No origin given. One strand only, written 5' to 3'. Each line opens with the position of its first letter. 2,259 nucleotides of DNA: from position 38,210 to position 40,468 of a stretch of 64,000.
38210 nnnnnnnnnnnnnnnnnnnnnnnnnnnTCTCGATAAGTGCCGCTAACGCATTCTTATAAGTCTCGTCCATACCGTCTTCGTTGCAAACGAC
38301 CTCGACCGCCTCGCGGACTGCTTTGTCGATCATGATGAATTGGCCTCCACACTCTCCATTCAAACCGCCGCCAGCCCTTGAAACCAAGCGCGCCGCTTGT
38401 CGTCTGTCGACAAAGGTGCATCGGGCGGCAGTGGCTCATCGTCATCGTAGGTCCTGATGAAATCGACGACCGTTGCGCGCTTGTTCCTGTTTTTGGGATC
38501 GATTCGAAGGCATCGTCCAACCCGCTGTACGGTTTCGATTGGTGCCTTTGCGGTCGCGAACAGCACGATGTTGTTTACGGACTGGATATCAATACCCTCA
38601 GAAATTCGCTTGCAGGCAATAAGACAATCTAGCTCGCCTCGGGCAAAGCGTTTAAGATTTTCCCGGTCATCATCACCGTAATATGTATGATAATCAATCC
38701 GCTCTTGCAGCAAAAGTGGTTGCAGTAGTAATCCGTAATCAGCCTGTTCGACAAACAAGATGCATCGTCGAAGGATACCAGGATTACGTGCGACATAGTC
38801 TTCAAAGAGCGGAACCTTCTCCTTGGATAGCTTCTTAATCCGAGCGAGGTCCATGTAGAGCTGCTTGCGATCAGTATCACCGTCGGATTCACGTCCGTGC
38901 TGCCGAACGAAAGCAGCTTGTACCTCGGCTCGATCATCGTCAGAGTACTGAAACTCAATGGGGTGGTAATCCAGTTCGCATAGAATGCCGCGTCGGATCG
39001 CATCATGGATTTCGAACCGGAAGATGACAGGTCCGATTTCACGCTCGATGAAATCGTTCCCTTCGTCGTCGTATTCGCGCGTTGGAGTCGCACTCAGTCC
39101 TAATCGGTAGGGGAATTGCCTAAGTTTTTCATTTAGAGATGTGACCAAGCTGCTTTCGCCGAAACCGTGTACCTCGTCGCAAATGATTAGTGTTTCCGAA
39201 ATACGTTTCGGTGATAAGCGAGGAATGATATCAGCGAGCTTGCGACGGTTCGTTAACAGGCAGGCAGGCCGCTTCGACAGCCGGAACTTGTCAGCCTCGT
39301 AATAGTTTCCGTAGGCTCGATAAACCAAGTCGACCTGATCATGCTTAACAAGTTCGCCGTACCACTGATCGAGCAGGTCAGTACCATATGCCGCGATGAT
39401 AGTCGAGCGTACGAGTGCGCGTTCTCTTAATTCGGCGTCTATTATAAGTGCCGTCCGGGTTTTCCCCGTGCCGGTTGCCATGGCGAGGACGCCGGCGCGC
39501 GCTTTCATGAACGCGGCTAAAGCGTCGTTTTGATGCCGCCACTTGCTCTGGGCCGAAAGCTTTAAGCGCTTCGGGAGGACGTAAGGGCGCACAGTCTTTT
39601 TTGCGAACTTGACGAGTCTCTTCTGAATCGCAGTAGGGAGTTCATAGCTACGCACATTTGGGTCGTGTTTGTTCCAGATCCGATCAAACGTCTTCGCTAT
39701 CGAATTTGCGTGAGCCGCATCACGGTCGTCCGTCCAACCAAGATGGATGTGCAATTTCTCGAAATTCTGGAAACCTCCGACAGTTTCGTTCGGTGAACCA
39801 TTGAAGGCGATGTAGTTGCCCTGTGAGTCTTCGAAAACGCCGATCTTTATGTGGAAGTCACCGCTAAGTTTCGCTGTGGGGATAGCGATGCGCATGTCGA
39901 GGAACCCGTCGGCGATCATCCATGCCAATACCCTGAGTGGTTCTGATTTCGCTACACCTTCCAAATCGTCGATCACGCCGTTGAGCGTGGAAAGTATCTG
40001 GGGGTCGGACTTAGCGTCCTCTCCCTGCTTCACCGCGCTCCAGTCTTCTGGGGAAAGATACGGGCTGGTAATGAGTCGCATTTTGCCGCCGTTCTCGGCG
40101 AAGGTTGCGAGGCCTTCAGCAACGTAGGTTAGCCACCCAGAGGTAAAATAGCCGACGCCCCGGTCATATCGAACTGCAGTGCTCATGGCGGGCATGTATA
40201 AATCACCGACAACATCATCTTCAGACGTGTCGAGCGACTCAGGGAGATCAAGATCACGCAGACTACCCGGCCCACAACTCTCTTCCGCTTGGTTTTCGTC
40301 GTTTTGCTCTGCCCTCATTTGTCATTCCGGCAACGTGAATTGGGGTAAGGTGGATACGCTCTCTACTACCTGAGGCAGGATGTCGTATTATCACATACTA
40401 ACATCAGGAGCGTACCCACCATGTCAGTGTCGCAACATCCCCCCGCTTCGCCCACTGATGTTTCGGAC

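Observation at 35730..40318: Convergent four-gene module replacing DndFGH (PLD-helicase, small acidic protein, SMC-like ATPase, small protein): PbeABCD-like or a new PT-dependent effector set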

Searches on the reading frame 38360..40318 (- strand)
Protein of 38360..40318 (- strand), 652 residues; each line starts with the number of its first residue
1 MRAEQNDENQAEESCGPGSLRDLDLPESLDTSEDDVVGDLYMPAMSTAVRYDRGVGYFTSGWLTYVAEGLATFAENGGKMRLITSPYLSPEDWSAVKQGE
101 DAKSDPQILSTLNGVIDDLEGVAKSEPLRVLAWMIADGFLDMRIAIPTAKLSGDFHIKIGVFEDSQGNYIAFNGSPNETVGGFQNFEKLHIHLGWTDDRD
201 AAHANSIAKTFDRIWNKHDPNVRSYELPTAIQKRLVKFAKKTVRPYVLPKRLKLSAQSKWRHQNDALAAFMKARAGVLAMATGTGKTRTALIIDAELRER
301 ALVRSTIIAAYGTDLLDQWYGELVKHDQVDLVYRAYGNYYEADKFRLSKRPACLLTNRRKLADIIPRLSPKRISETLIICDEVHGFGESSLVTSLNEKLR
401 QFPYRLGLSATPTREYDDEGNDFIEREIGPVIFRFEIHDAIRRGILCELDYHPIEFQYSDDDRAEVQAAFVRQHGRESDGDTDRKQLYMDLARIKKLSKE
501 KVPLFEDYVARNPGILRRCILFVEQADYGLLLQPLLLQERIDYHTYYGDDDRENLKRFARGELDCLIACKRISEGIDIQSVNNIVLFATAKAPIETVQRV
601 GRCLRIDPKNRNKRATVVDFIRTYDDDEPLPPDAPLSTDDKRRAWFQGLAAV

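Call 5: search_protein_families(library=padloc, proteins=[window:38360-40318:-], max_evalue=0.01)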
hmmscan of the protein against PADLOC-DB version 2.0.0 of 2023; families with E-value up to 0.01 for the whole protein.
window:38360-40318:- (652 aa): 23 families
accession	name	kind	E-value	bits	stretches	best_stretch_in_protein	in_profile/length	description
PDLC02703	PbeA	-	1.3e-186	619.9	1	21-628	2-621/626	PbeA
PDLC02707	PbeA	-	2.9e-131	437.3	1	19-623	1-632/672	PbeA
PDLC02704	PbeA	-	7.5e-112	373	1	20-622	1-645/682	PbeA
PDLC02706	PbeA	-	1.5e-60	203.6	3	39-259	13-232/722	PbeA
PDLC02705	PbeA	-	2.2e-46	156.4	1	20-622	2-634/691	PbeA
PDLC02193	PLD_Helicase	-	3e-12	43.5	1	44-240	21-194/905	-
PDLC03658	mREase_IV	-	9.7e-08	28.2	1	522-629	457-566/953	Type IV methyl-directed restriction enzyme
PDLC03597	REase_MTase_IIG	-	1.2e-05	21.1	0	261-298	170-211/1646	Type IIG restriction enzyme-methyltransferase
PDLC02500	BrxHI|BrxHII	-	6.6e-05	19.6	0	277-326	111-159/933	BrxHI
PDLC00938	Cas3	-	0.0001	19.6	0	544-615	255-329/358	CRISPR-associated helicase Cas3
PDLC03051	REase_MTase_I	-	0.00011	17.4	0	259-296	182-219/1591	Type I restriction enzyme-methyltransferase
PDLC01439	typeIV_DinG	-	0.00022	18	0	268-328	29-79/575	CAS-IV-A; associated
PDLC00633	ZorD1|ZorD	-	0.00024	17.3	1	221-413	409-600/908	"SWI2/SNF2 helicase, Mrr-like nuclease"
PDLC03042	REase_I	-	0.00029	16.3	0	268-293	454-484/1170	Type I restriction enzyme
PDLC03960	SngC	-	0.0006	16.7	0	263-411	29-194/720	-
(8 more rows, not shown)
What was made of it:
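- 38360..40318 (-): pbeA: 652-aa fusion of an N-terminal single-HKD (PLD-superfamily) nuclease domain with an SF2 (ResIII/Helicase_C) translocase. PADLOC PbeA PDLC02703 matches at E=1.3e-186, residues 21-628 against model positions 2-621 of 626 (call 5).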

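Call 6: search_protein_families(library=pfam, proteins=[window:38360-40318:-], max_evalue=0.01)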
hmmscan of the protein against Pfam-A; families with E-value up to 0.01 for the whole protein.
window:38360-40318:- (652 aa): 5 families
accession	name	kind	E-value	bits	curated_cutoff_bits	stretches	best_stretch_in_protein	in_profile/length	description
PF04851.21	ResIII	-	6e-16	59.2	22.5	1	262-414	7-164/164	Type III restriction enzyme, res subunit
PF00271.37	Helicase_C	-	1.1e-11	45.4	23.5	1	517-606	16-109/110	Helicase conserved C-terminal domain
PF00270.35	DEAD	-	5.4e-11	43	26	1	261-417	2-165/167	DEAD/DEAH box helicase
PF18766.7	SWI2_SNF2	-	2.5e-05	24.5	26.7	1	271-472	16-210/221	SWI2/SNF2 ATPase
PF00176.29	SNF2-rel_dom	-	0.0015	18.1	24.9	1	272-415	16-166/290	SNF2-related domain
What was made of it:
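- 38360..40318 (-): Pfam ResIII, DEAD and Helicase_C all match (call 6).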

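Call 8: search_protein_families(library=ncbifam, proteins=[window:38360-40318:-], max_evalue=0.1)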
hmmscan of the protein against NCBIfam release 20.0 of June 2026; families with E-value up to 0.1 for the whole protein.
window:38360-40318:- (652 aa): 19 families
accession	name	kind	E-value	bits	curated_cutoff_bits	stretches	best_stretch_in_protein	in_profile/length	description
TIGR04095.1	dnd_restrict_1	equivalog_domain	6e-46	157.4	600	1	249-626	4-401/451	DNA phosphorothioation system restriction enzyme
NF042964.1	phospholipD_antiphage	equivalog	2e-17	62.9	1100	1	41-243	18-200/895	phospholipase D-like domain-containing anti-phage protein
NF045503.1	repair_heli_XPB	equivalog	8.4e-10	37.8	610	1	262-491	187-412/548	DNA repair helicase XPB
NF046051.1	restrict_EcoAI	equivalog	1.3e-08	33.7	550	1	273-623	176-531/768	EcoAI/FtnUII family type I restriction enzme subunit R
NF010337.0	PRK13766.1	equivalog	1.1e-07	30.3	610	1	552-605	414-467/781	Hef nuclease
TIGR00348.1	hsdR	subfamily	2.3e-07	29.8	284.55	1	276-481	270-478/674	HsdR family type I site-specific deoxyribonuclease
TIGR04121.1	DEXH_lig_assoc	equivalog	2.4e-05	22.3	850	1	556-603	296-343/804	ligase-associated DNA damage response DEXH box helicase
NF008394.0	PRK11192.1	equivalog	7.3e-05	21.8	507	1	517-607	248-342/441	ATP-dependent RNA helicase SrmB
TIGR01587.1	cas3_core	equivalog_domain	0.00039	19.6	102.45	1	544-615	255-329/358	CRISPR-associated helicase Cas3'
NF008521.0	PRK11448.1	equivalog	0.0007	17.7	729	1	272-291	432-451/1123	type I restriction-modification system endonuclease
NF053631.1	RNA_helic_CshA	equivalog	0.0015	17.5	646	1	554-605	279-330/434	degradosome RNA helicase CshA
NF053711.1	RNA_heli_RhlE1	exception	0.0018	17.1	750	1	553-605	285-337/434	RNA helicase RhlE1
NF010338.0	PRK13767.1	equivalog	0.0049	15.1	849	1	551-603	329-382/877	ATP-dependent helicase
NF008744.0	PRK11776.1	equivalog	0.026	13.1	524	1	551-607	280-337/460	ATP-dependent RNA helicase DbpA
NF002340.1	PRK01297.1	equivalog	0.027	13.3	564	1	553-606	290-343/372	ATP-dependent RNA helicase RhlB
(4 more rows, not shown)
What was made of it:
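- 38360..40318 (-): NCBIfam TIGR04095 dnd_restrict_1 scores 157 bits, below its 600-bit cut-off (call 8).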

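Call 13: find_related_loci(query=window:38360-40318:-, collection=genome_contigs, flank=10000)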
Query window:38360-40318:- (652 aa) in genome_contigs; peptide patterns used: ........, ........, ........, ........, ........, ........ (x = any residue, [..] = any of these).
83 stretches matched a pattern; 5 encode a relative of the query (tblastn E <= 1e-3); 5 distinct loci.
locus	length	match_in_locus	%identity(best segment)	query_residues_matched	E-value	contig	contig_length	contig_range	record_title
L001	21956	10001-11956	76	1-652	0e+0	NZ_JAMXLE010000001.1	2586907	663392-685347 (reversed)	Rhizobium sp. L1K21 NODE_1_length_2586907_cov_121.604637, whole genome shotgun sequence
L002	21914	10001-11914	50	6-652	0e+0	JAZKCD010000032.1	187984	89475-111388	MAG: Pseudomonadota bacterium isolate ADI_H3L2_122-bin017 ADIH3L2_B017_0_000000000032, whole genome shotgun sequence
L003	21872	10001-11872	38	20-652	1e-137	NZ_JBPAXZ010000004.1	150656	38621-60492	Pseudooceanicola sp. C21-150M6 NODE_4_length_150656_cov_74.912140, whole genome shotgun sequence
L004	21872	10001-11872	38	20-652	3e-136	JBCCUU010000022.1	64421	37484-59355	MAG: Pseudomonadota bacterium isolate P01_E01_bin.21 k141_879052_length_64421_cov_86.0503, whole genome shotgun sequence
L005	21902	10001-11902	49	15-652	0e+0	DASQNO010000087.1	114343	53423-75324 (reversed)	MAG TPA_asm: Sphingomonadaceae bacterium isolate SMAG_U10778 k141_330384, whole genome shotgun sequence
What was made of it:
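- Closest known: PbeABCD of Haloterrigena jeotgali. Different: The host is bacterial: the closest relative is Rhizobium sp. L1K21, and the other four genome relatives are Pseudomonadota (call 13). dndB is present.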

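Call 37: search_protein_families(library=padloc, proteins=[L002:14613-16421:+], max_evalue=0.001)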
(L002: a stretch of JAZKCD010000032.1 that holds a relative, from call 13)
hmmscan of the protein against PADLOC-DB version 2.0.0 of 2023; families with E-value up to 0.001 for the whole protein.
L002:14613-16421:+ (602 aa): 29 families (the best 25 are shown)
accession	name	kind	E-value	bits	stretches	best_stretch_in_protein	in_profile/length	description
PDLC02695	Orf5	-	5.8e-196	650.4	1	1-600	1-601/601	Orf5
PDLC02701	Orf5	-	7.3e-133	442.1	1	1-601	1-595/596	Orf5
PDLC02697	Orf5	-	2.8e-81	271.8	1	14-600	2-585/585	Orf5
PDLC04154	HEC-06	-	4e-63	211.9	1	6-600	10-564/569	-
PDLC04155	HEC-06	-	6.3e-62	207.8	1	3-600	5-558/562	-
PDLC04157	HEC-06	-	3.7e-58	195.5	1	4-600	8-555/558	-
PDLC02687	Orf5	-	1.5e-48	163.9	1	7-585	5-543/543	Orf5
PDLC02700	Orf5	-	2e-47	160.2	1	17-599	9-554/555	Orf5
PDLC02693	Orf5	-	2.6e-38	130.3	1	14-600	3-542/543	Orf5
PDLC02692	Orf5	-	7.9e-31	105.4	2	19-278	7-239/558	Orf5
PDLC02691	Orf5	-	1.4e-26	91.3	1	1-599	1-578/579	Orf5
PDLC02792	SspE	-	1.7e-23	80.9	2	19-148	23-166/771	SspE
PDLC02698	Orf5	-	1.9e-21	74.5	2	1-306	1-297/573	Orf5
PDLC02690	Orf5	-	9.7e-21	72.2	1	13-278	3-234/531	Orf5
PDLC02694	Orf5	-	5.9e-19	66.2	2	6-104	4-108/574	Orf5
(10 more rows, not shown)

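Call 39: find_encoding_contigs(protein=window:38360-40318:-, flank=10000, max_places=3)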
Protein window:38360-40318:- (652 aa): no gene with exactly this product is on record in the collection.

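Call 41: find_related_loci(query=A5, collection=metagenome_contigs, flank=10000)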
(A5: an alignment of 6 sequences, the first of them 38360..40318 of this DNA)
Query A5 (652 aa) in metagenome_contigs; peptide patterns used: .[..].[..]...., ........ (x = any residue, [..] = any of these).
600 stretches matched a pattern (row limit reached: there are more); 194 encode a relative of the query (tblastn E <= 1e-3); the best 80 are kept; 80 distinct loci.
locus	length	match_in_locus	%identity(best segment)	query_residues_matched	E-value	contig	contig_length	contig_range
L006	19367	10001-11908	39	20-652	1e-151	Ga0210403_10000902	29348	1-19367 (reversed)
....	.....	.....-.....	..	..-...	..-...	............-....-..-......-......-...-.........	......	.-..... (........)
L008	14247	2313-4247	31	24-652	7e-100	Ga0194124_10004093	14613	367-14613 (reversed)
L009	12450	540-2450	32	20-628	1e-78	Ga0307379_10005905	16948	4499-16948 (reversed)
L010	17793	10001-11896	29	20-621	1e-76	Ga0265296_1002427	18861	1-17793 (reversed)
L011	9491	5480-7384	30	14-621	1e-75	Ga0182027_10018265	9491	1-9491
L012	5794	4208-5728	33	17-462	2e-72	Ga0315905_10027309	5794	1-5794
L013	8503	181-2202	28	25-652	5e-72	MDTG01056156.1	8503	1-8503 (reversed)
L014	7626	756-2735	29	24-620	5e-71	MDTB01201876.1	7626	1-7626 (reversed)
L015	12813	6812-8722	29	20-621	3e-70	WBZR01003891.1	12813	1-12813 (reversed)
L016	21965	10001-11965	30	20-640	2e-70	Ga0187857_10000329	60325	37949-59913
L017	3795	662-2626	29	11-634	8e-68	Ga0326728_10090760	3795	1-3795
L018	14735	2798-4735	30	19-607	5e-67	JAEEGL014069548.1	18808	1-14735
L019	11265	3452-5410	29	20-632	1e-65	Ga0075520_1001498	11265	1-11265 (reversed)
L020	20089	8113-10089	28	15-621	3e-65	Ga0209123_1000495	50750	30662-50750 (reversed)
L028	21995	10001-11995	27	19-621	4e-56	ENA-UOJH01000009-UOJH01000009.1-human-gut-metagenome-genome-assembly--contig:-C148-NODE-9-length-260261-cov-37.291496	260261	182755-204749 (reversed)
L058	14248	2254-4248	24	40-608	3e-37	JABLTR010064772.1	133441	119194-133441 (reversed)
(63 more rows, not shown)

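Call 60: search_solved_structures(query=window:38360-40318:-, max_evalue=0.001)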
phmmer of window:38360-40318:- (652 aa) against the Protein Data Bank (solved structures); distinct sequences matched with E-value up to 0.001: 6.
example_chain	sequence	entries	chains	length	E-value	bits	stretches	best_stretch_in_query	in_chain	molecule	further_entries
6p4f_A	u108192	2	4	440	2.4e-12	49.4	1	262-440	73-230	DNA-dependent ATPase XPBII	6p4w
5tnu_A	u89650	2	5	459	2.9e-12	49.2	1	262-440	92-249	DNA-dependent ATPase XPBII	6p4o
6p66_A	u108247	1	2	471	1.3e-08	37.1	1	261-620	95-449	DNA repair protein RAD25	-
2fwr_A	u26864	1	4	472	1.3e-08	37.1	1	261-620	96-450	DNA repair protein RAD25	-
7clg_A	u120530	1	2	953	8.1e-08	34.5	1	507-631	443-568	Putative helicase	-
4d25_A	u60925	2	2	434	6.1e-06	28.3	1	480-628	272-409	BMVLG PROTEIN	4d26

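Call 81: search_protein_families(library=padloc, proteins=[L028:294-2213:+, L028:2565-4319:+, L028:4323-5198:+, L028:5220-8840:+, L028:8852-9988:+, L028:9998-12202:+, L028:12378-14384:+, L028:14377-14922:+, L028:14933-16447:+, L058:6853-7452:+], max_evalue=0.00001)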
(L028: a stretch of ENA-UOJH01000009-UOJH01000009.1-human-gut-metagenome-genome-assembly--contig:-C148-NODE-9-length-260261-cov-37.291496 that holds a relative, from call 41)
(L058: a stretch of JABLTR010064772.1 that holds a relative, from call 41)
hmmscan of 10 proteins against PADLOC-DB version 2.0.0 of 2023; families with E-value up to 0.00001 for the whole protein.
L028:294-2213:+ (639 aa): 15 families
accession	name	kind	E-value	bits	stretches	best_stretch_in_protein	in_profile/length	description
PDLC03659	mREase_IV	-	5.4e-134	446.2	1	2-631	296-937/945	Type IV methyl-directed restriction enzyme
PDLC03658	mREase_IV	-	9.4e-69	230.1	2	2-283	296-565/953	Type IV methyl-directed restriction enzyme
PDLC02707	PbeA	-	2.8e-29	100.2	1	21-281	356-635/672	PbeA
PDLC02704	PbeA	-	1e-24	85.1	1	25-283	365-651/682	PbeA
PDLC02706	PbeA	-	5.4e-13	46.4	1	206-282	602-678/722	PbeA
PDLC03047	REase_I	-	1.1e-12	44.6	1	218-264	658-704/1107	Type I restriction enzyme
PDLC03049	REase_I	-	9.1e-12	41.8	1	30-135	272-379/807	Type I restriction enzyme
PDLC02703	PbeA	-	1.4e-11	41.7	1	45-117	369-446/626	PbeA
PDLC02705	PbeA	-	3.8e-11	39.9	0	44-107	376-441/691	PbeA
PDLC02870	DpdF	-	1.6e-08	31.5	1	170-262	227-319/534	DpdF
PDLC03597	REase_MTase_IIG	-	3.4e-08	29.5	1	219-269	551-601/1646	Type IIG restriction enzyme-methyltransferase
PDLC03042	REase_I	-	3.1e-07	26.2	1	150-265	705-832/1170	Type I restriction enzyme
PDLC03928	PsyrT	-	9.4e-07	25.5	1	175-260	247-332/689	-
PDLC02861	DpdF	-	1.5e-06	24.8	1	158-268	228-338/611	DpdF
PDLC03051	REase_MTase_I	-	2.7e-06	22.8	1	218-270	555-607/1591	Type I restriction enzyme-methyltransferase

L028:2565-4319:+ (584 aa): 4 families
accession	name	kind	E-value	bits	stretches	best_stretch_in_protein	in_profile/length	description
PDLC02510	BrxP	-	4.3e-81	271.3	1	60-579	22-512/779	BrxP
PDLC02782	SspD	-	1.5e-12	45.8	1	188-312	3-127/277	SspD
PDLC02662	DndC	-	5.8e-11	40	1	183-347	25-213/481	DndC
PDLC02661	DndC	-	2.1e-09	34.9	1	182-345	20-207/468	DndC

L028:4323-5198:+ (291 aa): 10 families
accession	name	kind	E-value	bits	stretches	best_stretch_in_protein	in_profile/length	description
PDLC02768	SspB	-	3.4e-63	211.7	1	2-287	2-295/295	SspB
PDLC02769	SspB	-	1.9e-56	189.6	1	2-274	2-280/282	SspB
PDLC02766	SspB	-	3.1e-52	175.7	1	1-253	1-260/285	SspB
PDLC02762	SspB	-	2.2e-45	153.2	1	1-288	1-292/293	SspB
PDLC02760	SspB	-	2.6e-40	136.7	1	1-251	2-247/269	SspB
PDLC02764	SspB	-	1.9e-38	130.4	1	3-271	1-268/276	SspB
PDLC02765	SspB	-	1.5e-25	88.9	1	2-273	3-285/292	SspB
PDLC02763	SspB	-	1.2e-22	78.9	1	2-165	6-163/279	SspB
PDLC02767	SspB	-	6.5e-12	43.7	1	2-163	7-173/295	SspB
PDLC02761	SspB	-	5.9e-08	30.4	1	80-252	111-297/340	SspB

L028:5220-8840:+ (1206 aa): 16 families
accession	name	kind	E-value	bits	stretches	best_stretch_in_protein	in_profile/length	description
PDLC02779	SspC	-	7.7e-126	419.3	2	216-1126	152-1051/1054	SspC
PDLC02775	SspC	-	5.6e-99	330.3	2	220-1125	166-1058/1064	SspC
PDLC02781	SspC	-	1.5e-96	322.3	2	227-1162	157-1086/1104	SspC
PDLC02778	SspC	-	8.8e-89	296.5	2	225-1025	147-942/1053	SspC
PDLC02780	SspC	-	4e-81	271.4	2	228-969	148-876/1045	SspC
PDLC02774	SspC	-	4.6e-58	194.8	1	208-927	119-837/1065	SspC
PDLC02776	SspC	-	4.2e-57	191.6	1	234-1145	110-1008/1039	SspC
PDLC02777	SspC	-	2.4e-56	189.5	2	201-957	132-888/1097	SspC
PDLC02770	SspC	-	2.2e-40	136.6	1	232-1021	151-940/1047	SspC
PDLC02478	BrxC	-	1.7e-37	126.7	1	219-874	161-825/1108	BrxC-PglY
PDLC02772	SspC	-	1.6e-32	110.4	1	225-875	160-828/1123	SspC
PDLC02773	SspC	-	4e-30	102.5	1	243-866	150-764/1011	SspC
PDLC02771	SspC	-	1.9e-23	80.7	2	525-798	541-812/828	SspC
PDLC02477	BrxC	-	1.2e-17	61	1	20-415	12-398/1419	BrxC-PglY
PDLC02480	BrxC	-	6.5e-11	38.3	1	222-498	221-477/1389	BrxC-PglY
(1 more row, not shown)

L028:8852-9988:+ (378 aa): 2 families
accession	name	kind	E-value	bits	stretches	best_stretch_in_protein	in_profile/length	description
PDLC02759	SspA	-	1.4e-37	127.9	1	4-371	1-366/374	SspA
PDLC02657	DndA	-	2.9e-36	123.6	1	3-369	1-366/372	DndA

L028:9998-12202:+ (734 aa): 17 families
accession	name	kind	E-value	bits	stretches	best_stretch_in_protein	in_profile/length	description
PDLC02704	PbeA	-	6.5e-254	842.5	1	3-710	1-681/682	PbeA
PDLC02707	PbeA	-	6.9e-242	802.8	1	2-710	1-668/672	PbeA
PDLC02706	PbeA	-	6.3e-141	469.3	1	11-721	2-722/722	PbeA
PDLC02703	PbeA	-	1.6e-98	328.9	1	5-667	3-615/626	PbeA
PDLC02705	PbeA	-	5.1e-68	227.8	1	12-715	10-682/691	PbeA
PDLC03597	REase_MTase_IIG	-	1.1e-13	47.7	1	444-672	395-610/1646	Type IIG restriction enzyme-methyltransferase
PDLC02193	PLD_Helicase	-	6e-13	45.8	1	13-351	7-311/905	-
PDLC01252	Cas3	-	7.6e-09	33.4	1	290-663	8-296/324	CAS-I; effector_G3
PDLC04556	PDC-M27C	-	1.4e-08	31.6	0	290-340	63-112/892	-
PDLC03658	mREase_IV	-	1.8e-08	30.6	0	581-667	474-559/953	Type IV methyl-directed restriction enzyme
PDLC03049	REase_I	-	4.3e-08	29.6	1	207-467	122-358/807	Type I restriction enzyme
PDLC03051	REase_MTase_I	-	2.1e-07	26.4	0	615-671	562-614/1591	Type I restriction enzyme-methyltransferase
PDLC03659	mREase_IV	-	2.8e-07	26.8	0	581-667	482-567/945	Type IV methyl-directed restriction enzyme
PDLC00938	Cas3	-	3.1e-07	28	0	290-411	8-142/358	CRISPR-associated helicase Cas3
PDLC01759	Cas3b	-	5e-07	26.8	1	278-334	227-282/711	-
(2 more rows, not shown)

L028:12378-14384:+ (668 aa): 60 families (the best 25 are shown)
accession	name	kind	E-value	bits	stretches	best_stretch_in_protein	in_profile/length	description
PDLC02741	PbeC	-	1.6e-124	414.8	1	1-653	1-641/644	PbeC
PDLC02714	PbeC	-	5e-106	354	1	1-653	1-648/651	PbeC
PDLC02722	PbeC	-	1.1e-85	286.6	1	1-654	1-635/643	PbeC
PDLC02753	PbeC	-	3.4e-80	268.2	1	5-652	5-646/648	PbeC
PDLC02750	PbeC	-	4.5e-76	254.7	1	1-650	1-629/629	PbeC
PDLC02739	PbeC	-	7.4e-75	250.9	1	1-633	1-626/644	PbeC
PDLC02730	PbeC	-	1.3e-64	217.2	1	1-636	1-635/651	PbeC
PDLC02729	PbeC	-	1.1e-58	197.3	1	1-655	1-657/668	PbeC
PDLC02723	PbeC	-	4.7e-48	162.1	1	4-623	4-610/618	PbeC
PDLC02715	PbeC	-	8.9e-45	151.5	1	1-628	1-618/619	PbeC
PDLC02757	PbeC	-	1.5e-40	137.3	1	1-653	1-642/646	PbeC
PDLC02726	PbeC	-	2.4e-38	130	1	5-635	5-606/637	PbeC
PDLC02747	PbeC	-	1.5e-37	127.8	2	4-539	4-557/632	PbeC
PDLC02668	DndD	-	1.8e-36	124.4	1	1-654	1-644/659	DndD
PDLC02725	PbeC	-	6.1e-35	118.9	1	2-651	2-645/646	PbeC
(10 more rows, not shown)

L028:14377-14922:+ (181 aa): 0 families

L028:14933-16447:+ (504 aa): 0 families

L058:6853-7452:+ (199 aa): 0 families
